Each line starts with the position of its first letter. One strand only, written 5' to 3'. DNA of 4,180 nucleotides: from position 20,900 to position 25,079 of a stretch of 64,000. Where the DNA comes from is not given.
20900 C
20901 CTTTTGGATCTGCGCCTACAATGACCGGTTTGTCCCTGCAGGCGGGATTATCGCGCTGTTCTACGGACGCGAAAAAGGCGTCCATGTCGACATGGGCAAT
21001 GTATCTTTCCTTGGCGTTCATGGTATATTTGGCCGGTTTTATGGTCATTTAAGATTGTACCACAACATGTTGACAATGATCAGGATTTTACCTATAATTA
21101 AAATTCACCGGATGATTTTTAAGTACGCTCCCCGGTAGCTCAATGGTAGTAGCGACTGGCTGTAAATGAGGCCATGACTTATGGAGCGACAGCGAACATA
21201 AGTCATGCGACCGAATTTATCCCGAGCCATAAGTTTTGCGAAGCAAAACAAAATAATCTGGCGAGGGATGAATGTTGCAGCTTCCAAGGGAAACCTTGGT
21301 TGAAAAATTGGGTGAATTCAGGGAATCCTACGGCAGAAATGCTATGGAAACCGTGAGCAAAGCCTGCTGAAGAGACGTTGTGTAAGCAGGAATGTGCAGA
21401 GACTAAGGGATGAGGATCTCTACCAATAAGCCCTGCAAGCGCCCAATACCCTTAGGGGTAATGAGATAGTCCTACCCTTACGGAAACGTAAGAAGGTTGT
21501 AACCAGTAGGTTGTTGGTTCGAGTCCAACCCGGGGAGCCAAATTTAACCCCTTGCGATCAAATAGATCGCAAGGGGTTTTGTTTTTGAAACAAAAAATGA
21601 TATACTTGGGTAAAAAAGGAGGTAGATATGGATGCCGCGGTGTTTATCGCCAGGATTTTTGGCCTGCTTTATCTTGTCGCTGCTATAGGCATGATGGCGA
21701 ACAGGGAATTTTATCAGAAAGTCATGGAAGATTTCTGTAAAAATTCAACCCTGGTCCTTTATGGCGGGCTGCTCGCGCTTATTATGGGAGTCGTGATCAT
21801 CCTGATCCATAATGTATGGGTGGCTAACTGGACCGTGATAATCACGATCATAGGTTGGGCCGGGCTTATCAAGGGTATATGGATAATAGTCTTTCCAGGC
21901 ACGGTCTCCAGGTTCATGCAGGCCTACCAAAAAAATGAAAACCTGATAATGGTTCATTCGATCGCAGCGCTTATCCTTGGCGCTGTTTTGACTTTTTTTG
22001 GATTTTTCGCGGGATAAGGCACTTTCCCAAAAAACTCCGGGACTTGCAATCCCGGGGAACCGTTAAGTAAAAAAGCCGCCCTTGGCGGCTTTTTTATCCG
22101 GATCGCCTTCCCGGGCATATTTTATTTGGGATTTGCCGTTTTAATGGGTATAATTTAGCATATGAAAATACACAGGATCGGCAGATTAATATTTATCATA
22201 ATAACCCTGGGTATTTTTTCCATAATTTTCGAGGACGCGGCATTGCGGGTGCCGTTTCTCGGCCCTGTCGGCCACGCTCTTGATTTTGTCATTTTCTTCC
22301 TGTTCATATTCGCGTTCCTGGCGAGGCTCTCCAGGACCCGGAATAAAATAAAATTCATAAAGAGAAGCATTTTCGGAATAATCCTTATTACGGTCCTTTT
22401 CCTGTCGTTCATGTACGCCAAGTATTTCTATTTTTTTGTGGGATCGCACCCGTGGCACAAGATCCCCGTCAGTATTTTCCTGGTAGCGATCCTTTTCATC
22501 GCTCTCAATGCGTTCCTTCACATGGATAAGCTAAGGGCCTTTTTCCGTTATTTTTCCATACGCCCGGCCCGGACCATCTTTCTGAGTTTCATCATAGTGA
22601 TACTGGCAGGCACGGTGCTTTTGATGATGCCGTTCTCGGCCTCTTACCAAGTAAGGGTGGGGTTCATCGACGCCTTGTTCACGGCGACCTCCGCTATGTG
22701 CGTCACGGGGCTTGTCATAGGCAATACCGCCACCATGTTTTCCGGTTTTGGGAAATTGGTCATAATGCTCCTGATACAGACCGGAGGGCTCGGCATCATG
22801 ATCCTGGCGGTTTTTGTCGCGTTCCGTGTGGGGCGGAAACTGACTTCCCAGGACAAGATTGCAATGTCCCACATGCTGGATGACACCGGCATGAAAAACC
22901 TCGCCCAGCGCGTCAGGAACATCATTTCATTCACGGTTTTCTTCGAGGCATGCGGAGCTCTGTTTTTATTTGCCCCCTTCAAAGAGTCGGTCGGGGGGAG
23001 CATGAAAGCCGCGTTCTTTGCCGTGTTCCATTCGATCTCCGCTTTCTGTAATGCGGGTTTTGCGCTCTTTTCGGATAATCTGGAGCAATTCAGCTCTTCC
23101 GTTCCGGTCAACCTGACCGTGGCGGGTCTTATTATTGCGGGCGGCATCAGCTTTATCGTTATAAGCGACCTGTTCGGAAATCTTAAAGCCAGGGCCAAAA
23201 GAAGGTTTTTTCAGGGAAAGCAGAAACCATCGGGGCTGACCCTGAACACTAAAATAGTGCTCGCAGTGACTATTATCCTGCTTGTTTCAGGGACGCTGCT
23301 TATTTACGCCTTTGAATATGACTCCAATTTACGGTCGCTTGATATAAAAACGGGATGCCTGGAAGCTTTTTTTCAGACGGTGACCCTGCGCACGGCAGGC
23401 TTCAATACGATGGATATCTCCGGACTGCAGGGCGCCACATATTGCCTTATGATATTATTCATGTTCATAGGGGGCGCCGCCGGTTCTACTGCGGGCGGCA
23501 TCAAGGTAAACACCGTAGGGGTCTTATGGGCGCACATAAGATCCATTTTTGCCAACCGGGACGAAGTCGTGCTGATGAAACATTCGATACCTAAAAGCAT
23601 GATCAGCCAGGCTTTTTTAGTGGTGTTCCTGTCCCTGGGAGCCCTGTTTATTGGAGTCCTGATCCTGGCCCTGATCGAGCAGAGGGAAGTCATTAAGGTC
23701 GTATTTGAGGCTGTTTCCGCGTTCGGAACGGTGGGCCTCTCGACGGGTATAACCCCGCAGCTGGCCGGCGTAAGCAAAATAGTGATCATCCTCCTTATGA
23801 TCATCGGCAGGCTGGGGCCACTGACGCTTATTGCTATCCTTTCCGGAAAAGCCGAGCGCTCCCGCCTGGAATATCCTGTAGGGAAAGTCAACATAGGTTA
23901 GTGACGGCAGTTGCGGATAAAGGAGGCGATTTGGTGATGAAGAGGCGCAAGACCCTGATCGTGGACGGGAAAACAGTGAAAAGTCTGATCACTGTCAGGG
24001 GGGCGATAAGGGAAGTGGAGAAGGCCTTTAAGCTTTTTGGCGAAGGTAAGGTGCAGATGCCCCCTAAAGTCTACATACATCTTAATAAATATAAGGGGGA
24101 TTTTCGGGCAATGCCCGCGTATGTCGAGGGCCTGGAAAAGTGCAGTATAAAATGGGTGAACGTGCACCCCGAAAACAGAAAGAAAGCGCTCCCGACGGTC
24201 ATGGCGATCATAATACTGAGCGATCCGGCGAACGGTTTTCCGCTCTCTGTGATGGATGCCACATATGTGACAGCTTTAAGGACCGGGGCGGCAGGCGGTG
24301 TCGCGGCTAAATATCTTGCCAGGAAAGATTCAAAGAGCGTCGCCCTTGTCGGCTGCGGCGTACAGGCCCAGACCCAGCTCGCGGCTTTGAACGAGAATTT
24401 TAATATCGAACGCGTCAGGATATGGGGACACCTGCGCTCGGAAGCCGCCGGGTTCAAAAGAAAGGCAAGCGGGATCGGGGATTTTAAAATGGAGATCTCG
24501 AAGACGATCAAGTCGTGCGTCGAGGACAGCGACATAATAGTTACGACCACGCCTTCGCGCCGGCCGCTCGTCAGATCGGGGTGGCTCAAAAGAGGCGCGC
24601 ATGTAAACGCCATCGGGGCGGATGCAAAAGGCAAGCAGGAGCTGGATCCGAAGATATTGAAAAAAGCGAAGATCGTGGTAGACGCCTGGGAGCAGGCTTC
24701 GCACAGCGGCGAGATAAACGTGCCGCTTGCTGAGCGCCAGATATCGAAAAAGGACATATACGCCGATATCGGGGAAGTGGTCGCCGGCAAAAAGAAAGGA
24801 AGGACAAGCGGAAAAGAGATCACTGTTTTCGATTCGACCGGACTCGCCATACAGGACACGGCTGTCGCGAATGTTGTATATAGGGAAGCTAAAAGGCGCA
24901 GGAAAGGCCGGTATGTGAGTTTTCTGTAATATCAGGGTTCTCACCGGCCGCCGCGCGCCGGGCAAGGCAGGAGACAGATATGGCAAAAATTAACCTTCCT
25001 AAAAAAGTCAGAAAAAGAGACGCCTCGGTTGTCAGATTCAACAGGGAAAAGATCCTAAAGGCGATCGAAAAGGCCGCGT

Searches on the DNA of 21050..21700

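Call 49: search_rna_families(source=window, start=21050, end=21700, threshold=evalue, max_evalue=1, show_alignments=1)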
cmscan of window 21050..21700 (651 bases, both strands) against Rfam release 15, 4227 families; matches with E-value up to 1: 3.
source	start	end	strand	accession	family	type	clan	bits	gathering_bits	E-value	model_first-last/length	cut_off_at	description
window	21260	21493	+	RF00028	Intron_gpI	Intron;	-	71.3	50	4.3e-18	1-253/253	no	Group I catalytic intron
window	21541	21591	+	RF01379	CRISPR-DR66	Gene; CRISPR;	CL00014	23.4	45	0.12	1-37/37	no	CRISPR RNA direct repeat element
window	21621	21651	+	RF00385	IBV_D-RNA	Cis-reg;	-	16.8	35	0.65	1-42/42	no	Infectious bronchitis virus D-RNA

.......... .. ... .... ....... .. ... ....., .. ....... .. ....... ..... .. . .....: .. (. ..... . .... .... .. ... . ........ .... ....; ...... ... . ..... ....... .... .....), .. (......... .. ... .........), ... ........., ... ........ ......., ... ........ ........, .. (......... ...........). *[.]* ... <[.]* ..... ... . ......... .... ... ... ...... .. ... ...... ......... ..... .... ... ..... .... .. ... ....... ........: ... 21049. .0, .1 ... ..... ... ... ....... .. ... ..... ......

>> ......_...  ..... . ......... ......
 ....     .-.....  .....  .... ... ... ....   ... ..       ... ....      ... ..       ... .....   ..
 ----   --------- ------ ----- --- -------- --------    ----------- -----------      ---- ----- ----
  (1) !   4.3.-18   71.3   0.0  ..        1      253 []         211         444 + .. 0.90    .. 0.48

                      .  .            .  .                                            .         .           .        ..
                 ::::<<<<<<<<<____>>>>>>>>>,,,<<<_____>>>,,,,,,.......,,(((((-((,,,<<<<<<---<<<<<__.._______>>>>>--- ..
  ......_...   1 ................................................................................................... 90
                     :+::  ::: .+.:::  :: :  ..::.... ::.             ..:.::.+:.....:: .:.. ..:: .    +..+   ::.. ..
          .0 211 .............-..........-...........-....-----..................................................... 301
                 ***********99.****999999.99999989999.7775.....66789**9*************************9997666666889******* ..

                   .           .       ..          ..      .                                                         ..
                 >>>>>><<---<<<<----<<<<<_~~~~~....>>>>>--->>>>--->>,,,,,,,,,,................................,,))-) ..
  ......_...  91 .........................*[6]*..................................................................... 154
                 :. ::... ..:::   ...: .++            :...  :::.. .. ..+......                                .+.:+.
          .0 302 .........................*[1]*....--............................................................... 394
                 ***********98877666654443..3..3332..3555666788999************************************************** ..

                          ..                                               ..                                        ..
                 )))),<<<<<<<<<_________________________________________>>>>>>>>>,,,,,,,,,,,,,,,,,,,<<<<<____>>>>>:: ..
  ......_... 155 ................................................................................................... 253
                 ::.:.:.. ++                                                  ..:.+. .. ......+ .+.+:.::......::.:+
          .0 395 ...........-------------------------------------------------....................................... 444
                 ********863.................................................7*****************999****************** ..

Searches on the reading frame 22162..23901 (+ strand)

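Call 47: search_protein_families(library=pfam, proteins=[window:22162-23901:+], max_evalue=0.001)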
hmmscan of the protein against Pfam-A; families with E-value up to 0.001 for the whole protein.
window:22162-23901:+ (579 aa): 1 family
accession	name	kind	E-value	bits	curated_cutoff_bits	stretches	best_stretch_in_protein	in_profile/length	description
PF02386.22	TrkH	-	1.1e-68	232.3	27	1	137-558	37-488/502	Cation transport protein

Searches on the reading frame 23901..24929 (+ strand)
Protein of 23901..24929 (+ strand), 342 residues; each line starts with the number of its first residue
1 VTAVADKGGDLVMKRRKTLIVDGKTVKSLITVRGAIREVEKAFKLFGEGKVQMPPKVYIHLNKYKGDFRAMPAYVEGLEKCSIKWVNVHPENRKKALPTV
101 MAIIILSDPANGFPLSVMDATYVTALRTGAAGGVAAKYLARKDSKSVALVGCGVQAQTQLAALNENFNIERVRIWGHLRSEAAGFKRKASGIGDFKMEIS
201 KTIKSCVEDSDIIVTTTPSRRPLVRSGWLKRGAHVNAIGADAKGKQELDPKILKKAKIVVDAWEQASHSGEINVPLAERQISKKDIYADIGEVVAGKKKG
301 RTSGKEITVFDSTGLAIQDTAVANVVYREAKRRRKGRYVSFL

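Call 47: search_protein_families(library=pfam, proteins=[window:23901-24929:+], max_evalue=0.001)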
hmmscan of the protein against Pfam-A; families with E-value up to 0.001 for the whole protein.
window:23901-24929:+ (342 aa): 2 families
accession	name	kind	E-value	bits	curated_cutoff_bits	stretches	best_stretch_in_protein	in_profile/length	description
PF02423.21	OCD_Mu_crystall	-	4.1e-110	368.1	24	1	20-331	5-311/314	Ornithine cyclodeaminase/mu-crystallin family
PF01488.26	Shikimate_DH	-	7.7e-05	23.2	24.3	1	135-233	3-99/138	Shikimate / quinate 5-dehydrogenase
